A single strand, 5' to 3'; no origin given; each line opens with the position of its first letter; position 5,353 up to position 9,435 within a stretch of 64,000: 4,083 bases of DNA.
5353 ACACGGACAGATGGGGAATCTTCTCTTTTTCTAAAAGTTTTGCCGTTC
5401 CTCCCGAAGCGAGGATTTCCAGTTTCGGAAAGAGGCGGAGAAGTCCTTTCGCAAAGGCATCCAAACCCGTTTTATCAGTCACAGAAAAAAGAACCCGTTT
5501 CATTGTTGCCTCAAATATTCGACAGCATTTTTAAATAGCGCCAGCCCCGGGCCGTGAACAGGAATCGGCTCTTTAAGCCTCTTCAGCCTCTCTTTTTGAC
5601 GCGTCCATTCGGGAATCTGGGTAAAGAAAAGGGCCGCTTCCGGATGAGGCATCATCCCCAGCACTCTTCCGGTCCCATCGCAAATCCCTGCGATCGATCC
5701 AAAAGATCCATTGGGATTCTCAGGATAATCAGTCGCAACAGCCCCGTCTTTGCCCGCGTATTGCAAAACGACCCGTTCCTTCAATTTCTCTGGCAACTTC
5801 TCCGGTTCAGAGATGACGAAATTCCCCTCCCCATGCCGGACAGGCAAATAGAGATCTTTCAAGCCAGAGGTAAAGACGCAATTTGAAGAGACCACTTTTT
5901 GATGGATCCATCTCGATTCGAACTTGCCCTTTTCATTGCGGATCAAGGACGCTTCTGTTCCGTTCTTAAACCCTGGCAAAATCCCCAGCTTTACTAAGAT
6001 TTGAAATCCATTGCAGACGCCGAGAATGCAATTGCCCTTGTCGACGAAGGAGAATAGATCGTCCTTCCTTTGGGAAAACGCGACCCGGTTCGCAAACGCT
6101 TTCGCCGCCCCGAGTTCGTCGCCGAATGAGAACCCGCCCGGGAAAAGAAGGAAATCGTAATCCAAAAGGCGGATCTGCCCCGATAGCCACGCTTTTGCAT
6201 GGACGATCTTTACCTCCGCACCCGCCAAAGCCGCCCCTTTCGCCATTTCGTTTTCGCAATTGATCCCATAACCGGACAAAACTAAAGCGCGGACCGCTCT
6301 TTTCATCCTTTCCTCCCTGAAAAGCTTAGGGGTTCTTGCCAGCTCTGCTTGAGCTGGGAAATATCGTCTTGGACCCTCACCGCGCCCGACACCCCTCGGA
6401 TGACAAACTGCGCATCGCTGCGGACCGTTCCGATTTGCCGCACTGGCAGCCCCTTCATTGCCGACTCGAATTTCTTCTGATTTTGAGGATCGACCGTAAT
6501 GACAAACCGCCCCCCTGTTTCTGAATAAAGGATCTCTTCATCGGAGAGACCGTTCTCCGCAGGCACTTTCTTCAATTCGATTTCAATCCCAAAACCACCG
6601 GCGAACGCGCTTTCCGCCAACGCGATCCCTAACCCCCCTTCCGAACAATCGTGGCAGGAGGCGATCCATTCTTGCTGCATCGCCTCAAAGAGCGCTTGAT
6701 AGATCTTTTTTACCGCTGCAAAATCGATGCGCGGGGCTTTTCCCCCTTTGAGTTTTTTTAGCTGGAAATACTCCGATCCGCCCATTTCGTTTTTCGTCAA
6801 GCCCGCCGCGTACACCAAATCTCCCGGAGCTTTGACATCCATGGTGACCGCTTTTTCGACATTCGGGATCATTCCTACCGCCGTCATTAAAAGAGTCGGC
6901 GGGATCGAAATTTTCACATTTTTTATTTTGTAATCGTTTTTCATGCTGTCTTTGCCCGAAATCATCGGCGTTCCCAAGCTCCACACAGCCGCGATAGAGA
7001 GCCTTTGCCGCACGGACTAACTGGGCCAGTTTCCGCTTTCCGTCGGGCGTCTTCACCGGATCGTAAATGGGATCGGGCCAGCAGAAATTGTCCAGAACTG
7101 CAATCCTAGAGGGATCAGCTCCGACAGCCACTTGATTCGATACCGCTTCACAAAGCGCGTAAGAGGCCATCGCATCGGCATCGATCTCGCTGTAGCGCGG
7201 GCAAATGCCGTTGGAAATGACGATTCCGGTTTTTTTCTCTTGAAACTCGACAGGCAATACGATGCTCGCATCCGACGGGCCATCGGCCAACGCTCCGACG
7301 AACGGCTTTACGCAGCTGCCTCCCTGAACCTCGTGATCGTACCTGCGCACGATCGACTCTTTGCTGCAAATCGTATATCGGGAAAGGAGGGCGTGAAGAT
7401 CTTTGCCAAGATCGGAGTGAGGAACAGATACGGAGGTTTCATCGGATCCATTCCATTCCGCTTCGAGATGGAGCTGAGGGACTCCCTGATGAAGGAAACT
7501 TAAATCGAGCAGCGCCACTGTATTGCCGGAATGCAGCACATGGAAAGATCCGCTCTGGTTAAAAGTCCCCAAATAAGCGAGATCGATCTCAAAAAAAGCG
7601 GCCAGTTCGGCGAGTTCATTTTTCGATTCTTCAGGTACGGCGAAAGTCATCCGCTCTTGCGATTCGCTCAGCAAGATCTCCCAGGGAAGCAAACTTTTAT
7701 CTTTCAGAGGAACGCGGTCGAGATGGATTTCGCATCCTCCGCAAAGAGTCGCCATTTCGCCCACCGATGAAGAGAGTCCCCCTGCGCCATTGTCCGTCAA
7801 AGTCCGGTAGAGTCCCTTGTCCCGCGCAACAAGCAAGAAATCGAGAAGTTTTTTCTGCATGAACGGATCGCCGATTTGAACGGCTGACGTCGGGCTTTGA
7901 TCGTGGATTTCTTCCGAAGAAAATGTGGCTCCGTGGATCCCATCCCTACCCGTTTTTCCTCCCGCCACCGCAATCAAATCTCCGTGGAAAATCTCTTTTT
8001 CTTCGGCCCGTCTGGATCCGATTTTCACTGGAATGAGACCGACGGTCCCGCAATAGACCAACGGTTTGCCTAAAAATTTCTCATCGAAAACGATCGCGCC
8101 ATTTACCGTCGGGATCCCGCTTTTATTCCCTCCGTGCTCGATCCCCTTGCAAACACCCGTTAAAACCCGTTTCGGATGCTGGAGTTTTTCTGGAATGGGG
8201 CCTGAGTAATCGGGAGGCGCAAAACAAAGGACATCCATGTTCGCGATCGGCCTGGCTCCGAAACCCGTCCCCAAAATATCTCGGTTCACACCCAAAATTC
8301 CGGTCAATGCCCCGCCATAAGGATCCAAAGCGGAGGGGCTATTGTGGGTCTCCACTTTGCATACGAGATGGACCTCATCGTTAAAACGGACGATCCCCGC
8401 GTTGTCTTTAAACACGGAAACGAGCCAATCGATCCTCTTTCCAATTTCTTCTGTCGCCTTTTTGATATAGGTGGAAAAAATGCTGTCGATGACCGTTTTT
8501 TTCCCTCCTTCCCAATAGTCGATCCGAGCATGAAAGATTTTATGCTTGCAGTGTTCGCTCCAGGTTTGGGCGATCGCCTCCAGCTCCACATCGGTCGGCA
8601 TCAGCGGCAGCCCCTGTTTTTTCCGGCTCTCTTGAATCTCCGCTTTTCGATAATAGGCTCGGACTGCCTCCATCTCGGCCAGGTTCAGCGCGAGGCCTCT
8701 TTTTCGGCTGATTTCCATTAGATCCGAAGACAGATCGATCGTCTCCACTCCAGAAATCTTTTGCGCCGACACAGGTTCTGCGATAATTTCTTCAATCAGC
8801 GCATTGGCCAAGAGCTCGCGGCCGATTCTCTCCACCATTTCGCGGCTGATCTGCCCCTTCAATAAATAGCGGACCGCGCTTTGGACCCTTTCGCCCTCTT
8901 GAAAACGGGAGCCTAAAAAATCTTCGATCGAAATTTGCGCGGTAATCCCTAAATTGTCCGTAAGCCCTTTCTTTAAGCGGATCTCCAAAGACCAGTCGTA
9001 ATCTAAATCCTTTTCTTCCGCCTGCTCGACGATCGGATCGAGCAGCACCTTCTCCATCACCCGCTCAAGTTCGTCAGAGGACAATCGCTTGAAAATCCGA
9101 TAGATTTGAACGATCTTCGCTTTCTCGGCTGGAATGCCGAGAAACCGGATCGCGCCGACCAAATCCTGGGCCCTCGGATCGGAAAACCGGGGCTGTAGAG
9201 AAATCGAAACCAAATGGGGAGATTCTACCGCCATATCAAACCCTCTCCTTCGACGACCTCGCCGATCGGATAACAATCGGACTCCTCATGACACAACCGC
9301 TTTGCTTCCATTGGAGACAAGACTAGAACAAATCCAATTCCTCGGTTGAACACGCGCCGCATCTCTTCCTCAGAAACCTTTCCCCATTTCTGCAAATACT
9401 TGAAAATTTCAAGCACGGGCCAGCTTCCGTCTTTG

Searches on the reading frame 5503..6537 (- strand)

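Call 16: search_protein_families(library=pfam, proteins=[window:5503-6537:-], max_evalue=0.001)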
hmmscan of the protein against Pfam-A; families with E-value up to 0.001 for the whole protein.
window:5503-6537:- (345 aa): 2 families
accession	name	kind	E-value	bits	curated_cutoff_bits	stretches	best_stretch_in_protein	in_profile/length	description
PF13507.12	GATase_5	-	1.4e-73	247.6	27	1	82-341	2-259/260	CobB/CobQ-like glutamine amidotransferase domain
PF01965.30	DJ-1_PfpI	-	2.8e-05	24.4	26.6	1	122-224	57-149/165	DJ-1/PfpI family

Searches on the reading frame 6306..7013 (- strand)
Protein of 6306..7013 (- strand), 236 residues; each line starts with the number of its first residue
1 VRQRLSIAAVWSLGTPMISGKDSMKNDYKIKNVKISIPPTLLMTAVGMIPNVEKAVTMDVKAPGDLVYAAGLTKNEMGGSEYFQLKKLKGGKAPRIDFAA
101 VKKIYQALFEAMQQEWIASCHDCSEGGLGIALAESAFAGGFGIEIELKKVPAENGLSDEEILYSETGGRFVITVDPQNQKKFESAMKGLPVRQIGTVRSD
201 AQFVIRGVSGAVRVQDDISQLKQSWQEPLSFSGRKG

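Call 20: search_solved_structures(query=window:6306-7013:-, max_evalue=1, show_alignments=1)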
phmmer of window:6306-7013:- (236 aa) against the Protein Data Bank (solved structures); distinct sequences matched with E-value up to 1: 20.
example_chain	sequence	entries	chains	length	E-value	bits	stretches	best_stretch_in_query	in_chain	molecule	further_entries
3viu_A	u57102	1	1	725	8.3e-30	107.2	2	11-229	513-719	Phosphoribosylformylglycinamidine synthase 2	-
9n9w_A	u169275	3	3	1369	4.8e-16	62.2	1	7-228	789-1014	Phosphoribosylformylglycinamidine synthase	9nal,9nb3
6jt9_A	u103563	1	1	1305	4.1e-13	52.6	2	13-205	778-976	Phosphoribosylformylglycinamidine synthase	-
7dw7_A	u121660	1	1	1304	4.2e-13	52.6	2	13-205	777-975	Phosphoribosylformylglycinamidine synthase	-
6lym_A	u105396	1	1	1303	4.2e-13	52.6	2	13-205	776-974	Phosphoribosylformylglycinamidine synthase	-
1t3t_A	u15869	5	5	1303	4.2e-13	52.6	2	13-205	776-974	Phosphoribosylformylglycinamidine synthase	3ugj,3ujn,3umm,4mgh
4r7g_A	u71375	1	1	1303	4.2e-13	52.6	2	13-205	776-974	Phosphoribosylformylglycinamidine synthase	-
4l78_A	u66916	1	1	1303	4.2e-13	52.6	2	13-205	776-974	Phosphoribosylformylglycinamidine synthase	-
6lyo_A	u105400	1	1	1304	4.2e-13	52.6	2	13-205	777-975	Phosphoribosylformylglycinamidine synthase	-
6lyl_A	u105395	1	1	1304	4.2e-13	52.6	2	13-205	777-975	Phosphoribosylformylglycinamidine synthase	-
6lyk_A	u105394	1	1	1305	4.2e-13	52.6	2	13-205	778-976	Phosphoribosylformylglycinamidine synthase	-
4lgy_A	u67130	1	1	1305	4.2e-13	52.6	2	13-205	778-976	Phosphoribosylformylglycinamidine synthase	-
6jt7_A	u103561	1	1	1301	4.4e-13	52.5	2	13-205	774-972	Phosphoribosylformylglycinamidine synthase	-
6jt8_A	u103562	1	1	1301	4.4e-13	52.5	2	13-205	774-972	Phosphoribosylformylglycinamidine synthase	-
6jta_A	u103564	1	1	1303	4.4e-13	52.5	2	13-205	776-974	Phosphoribosylformylglycinamidine synthase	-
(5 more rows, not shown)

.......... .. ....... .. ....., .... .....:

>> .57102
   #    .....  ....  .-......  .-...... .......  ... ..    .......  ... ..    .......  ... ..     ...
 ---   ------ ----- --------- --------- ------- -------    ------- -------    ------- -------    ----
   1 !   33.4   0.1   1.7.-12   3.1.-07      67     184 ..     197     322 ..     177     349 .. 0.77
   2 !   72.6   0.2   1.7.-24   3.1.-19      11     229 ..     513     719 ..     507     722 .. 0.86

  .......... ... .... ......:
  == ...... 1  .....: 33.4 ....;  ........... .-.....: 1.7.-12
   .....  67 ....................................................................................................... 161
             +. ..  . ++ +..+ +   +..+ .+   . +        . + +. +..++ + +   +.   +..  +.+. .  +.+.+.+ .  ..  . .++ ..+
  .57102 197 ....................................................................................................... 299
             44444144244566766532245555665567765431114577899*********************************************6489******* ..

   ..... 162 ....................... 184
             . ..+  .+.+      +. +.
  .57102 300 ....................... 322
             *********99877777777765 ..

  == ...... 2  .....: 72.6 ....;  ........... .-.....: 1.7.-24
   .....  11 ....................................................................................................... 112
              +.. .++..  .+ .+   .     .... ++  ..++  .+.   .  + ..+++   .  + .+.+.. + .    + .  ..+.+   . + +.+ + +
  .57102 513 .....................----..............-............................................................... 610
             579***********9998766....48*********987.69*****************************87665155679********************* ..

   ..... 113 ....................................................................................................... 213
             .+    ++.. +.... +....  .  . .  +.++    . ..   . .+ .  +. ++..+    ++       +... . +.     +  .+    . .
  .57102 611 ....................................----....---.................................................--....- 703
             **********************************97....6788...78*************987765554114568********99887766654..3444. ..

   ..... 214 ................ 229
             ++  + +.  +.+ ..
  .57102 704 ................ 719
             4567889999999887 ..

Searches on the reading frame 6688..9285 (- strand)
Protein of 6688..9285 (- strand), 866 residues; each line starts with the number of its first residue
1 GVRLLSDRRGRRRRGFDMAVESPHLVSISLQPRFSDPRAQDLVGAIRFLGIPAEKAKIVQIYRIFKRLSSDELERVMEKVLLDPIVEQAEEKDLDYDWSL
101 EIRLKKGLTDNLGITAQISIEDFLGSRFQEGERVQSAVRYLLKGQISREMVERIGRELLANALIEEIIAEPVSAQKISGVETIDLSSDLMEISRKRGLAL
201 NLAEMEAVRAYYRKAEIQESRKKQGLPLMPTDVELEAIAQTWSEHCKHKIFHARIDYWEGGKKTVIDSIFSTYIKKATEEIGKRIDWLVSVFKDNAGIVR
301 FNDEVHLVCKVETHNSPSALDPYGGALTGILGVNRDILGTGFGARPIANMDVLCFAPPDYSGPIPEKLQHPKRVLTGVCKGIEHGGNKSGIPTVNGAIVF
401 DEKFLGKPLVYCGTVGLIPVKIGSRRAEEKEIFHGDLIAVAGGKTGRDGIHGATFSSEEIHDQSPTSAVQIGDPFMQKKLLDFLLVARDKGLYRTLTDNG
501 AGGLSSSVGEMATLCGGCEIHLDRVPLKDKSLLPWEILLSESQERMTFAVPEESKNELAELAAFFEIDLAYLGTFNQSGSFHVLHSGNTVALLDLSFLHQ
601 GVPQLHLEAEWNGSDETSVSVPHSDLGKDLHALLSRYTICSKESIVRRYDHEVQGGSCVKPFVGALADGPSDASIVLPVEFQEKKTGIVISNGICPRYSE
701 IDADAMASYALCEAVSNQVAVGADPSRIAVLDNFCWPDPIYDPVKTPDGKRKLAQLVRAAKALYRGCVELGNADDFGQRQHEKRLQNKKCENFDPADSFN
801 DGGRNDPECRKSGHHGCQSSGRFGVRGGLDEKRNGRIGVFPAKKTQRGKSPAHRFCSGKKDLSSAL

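Call 16: search_protein_families(library=pfam, proteins=[window:6688-9285:-], max_evalue=0.001)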
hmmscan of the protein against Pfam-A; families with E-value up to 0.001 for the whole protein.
window:6688-9285:- (866 aa): 3 families
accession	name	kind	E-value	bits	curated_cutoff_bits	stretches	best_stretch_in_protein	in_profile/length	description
PF00586.29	AIRS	-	7.7e-24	84.7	24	1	294-418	2-112/112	AIR synthase related protein, N-terminal domain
PF02769.27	AIRS_C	-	2.3e-23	83.5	23.1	1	435-581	3-151/156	AIR synthase related protein, C-terminal domain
PF18072.6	FGAR-AT_linker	-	3.2e-16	60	26.6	1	189-249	1-50/50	Formylglycinamide ribonucleotide amidotransferase linker domain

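Call 19: search_solved_structures(query=window:6688-9285:-, max_evalue=1e-10, show_alignments=1)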
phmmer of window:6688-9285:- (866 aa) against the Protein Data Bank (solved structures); distinct sequences matched with E-value up to 1e-10: 19.
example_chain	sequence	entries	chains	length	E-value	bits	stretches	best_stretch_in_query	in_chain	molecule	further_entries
3viu_A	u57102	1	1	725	5e-63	216.6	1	294-759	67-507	Phosphoribosylformylglycinamidine synthase 2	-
3d54_A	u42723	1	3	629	8.9e-51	176.1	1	291-562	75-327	Phosphoribosylformylglycinamidine synthase II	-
1vk3_A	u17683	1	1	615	1e-50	175.9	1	291-562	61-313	Phosphoribosylformylglycinamidine synthase II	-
2hs0_A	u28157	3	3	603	1.1e-50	175.8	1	291-562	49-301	Phosphoribosylformylglycinamidine synthase II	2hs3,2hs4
2hru_A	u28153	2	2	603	2.4e-49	171.4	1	291-562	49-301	Phosphoribosylformylglycinamidine synthase II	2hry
6jt7_A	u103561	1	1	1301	1e-25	93.2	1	129-721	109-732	Phosphoribosylformylglycinamidine synthase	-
6jta_A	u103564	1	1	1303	1.2e-25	93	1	129-721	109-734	Phosphoribosylformylglycinamidine synthase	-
1t3t_A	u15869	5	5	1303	2.1e-25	92.2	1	129-721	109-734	Phosphoribosylformylglycinamidine synthase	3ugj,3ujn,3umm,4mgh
7dw7_A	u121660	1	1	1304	2.1e-25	92.2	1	129-721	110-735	Phosphoribosylformylglycinamidine synthase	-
4l78_A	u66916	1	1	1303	2.1e-25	92.2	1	129-721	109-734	Phosphoribosylformylglycinamidine synthase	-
6lyl_A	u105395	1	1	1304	2.1e-25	92.2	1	129-721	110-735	Phosphoribosylformylglycinamidine synthase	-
6lyk_A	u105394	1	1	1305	2.1e-25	92.2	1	129-721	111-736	Phosphoribosylformylglycinamidine synthase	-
6jt9_A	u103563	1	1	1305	2.1e-25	92.2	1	129-721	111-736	Phosphoribosylformylglycinamidine synthase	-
6jt8_A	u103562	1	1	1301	2.2e-25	92.1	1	129-721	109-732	Phosphoribosylformylglycinamidine synthase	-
4r7g_A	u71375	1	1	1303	2.2e-25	92.1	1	129-721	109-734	Phosphoribosylformylglycinamidine synthase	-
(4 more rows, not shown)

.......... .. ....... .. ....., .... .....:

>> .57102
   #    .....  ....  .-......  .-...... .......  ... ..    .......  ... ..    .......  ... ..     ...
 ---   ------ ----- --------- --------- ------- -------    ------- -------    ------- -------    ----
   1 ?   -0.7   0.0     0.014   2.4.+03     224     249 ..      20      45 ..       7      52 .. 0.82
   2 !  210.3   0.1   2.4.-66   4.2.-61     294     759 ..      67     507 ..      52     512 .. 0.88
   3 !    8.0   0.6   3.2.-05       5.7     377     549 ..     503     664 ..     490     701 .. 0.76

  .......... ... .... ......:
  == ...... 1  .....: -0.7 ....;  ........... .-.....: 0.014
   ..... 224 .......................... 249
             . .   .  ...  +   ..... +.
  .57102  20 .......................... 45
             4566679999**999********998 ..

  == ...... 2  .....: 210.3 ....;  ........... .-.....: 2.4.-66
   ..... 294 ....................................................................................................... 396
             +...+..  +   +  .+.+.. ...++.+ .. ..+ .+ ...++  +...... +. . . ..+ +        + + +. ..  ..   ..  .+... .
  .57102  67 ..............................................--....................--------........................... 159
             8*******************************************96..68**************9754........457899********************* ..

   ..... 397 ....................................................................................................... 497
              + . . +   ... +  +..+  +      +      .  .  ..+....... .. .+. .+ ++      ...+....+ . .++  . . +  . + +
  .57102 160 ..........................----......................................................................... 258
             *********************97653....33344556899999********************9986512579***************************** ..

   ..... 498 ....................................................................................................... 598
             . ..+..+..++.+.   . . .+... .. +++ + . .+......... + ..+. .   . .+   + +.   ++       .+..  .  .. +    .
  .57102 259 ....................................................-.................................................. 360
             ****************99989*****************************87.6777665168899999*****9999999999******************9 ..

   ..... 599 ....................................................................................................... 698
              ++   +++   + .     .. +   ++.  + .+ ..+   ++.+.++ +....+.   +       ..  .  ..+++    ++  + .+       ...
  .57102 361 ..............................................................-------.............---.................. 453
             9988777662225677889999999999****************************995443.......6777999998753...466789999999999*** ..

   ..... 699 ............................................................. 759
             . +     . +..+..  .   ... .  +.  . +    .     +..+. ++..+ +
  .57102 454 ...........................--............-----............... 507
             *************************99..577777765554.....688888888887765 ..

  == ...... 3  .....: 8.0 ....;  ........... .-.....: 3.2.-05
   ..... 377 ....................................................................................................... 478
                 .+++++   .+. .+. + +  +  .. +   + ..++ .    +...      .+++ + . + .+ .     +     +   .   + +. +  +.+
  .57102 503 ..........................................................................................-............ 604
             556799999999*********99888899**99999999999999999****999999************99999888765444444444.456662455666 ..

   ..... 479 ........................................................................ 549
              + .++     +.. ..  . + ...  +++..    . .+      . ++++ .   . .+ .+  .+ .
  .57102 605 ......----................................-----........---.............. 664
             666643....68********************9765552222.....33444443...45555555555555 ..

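Call 31: list_cluster_members(proteins=[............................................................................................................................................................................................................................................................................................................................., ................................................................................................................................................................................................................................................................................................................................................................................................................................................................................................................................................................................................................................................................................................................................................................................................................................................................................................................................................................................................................, window:6688-9234:-, window:6306-7013:-, window:9228-9518:-, window:5503-6306:-, window:3911-5503:-, window:2589-3899:-, window:21533-22633:-, window:17807-19009:+])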
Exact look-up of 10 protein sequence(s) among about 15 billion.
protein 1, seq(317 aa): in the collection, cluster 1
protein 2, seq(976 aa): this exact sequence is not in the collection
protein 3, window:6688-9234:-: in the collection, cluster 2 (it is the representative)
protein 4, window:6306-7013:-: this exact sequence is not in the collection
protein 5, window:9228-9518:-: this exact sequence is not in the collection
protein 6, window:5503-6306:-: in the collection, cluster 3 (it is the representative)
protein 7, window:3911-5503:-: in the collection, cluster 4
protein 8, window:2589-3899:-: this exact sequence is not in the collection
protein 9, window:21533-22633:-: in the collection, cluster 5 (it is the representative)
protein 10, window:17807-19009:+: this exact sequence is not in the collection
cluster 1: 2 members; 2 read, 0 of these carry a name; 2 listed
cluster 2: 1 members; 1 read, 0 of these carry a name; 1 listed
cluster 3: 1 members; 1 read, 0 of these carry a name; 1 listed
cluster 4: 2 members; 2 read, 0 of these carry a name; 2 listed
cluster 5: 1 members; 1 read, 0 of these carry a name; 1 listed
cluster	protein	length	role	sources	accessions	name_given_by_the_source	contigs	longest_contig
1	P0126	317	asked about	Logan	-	-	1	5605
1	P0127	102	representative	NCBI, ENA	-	-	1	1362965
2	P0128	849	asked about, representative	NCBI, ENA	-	-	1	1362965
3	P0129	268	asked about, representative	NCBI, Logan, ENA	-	-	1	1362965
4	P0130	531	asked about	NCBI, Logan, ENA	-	-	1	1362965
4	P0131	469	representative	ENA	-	-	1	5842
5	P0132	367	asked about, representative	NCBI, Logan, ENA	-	-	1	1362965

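Call 32: find_encoding_contigs(protein=P0126, flank=6000, max_places=6)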
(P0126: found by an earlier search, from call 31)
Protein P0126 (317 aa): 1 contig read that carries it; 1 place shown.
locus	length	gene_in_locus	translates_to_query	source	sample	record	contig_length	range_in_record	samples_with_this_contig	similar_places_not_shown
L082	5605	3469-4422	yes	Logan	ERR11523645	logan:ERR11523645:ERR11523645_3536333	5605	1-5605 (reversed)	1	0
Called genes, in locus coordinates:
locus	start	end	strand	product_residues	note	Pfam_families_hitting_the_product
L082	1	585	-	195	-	?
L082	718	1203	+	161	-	PF12893:Lumazine_bd_2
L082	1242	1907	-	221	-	PF01209:Ubie_methyltran, PF13489:Methyltransf_23, PF05175:MTS (weak), PF13847:Methyltransf_31, PF08241:Methyltransf_11, PF08242:Methyltransf_12, PF13649:Methyltransf_25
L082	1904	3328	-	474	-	PF20154:LNT_N, PF00795:CN_hydrolase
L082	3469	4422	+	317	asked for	PF00586:AIRS, PF02769:AIRS_C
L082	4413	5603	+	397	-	?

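Call 34: find_encoding_contigs(protein=P0129, flank=8000, max_places=6)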
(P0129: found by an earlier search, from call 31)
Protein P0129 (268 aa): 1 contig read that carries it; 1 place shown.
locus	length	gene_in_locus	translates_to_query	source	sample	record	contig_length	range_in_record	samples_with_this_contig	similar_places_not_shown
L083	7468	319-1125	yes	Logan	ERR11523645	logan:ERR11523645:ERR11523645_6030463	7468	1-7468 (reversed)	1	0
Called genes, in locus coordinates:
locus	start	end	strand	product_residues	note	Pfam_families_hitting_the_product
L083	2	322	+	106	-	?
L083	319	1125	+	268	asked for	PF13507:GATase_5, PF01965:DJ-1_PfpI (faint)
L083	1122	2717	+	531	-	PF02142:MGS, PF01808:AICARFT_IMPCHas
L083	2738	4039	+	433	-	PF01259:SAICAR_synt, PF00731:AIRC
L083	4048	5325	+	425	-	PF02844:GARS_N, PF01071:GARS_A, PF08442:ATP-grasp_2 (weak), PF02843:GARS_C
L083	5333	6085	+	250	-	PF00551:Formyl_trans_N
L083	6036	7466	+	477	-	?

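Call 42: find_encoding_contigs(protein=P0132, flank=10000, max_places=3)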
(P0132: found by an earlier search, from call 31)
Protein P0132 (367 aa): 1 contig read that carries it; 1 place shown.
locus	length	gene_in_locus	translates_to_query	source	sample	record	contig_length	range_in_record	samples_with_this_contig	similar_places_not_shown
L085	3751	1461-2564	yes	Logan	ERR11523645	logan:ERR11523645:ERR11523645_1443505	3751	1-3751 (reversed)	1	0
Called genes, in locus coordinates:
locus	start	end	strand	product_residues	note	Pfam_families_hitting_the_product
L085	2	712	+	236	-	?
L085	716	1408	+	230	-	-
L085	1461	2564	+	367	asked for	PF05150:Legionella_OMP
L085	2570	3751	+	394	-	?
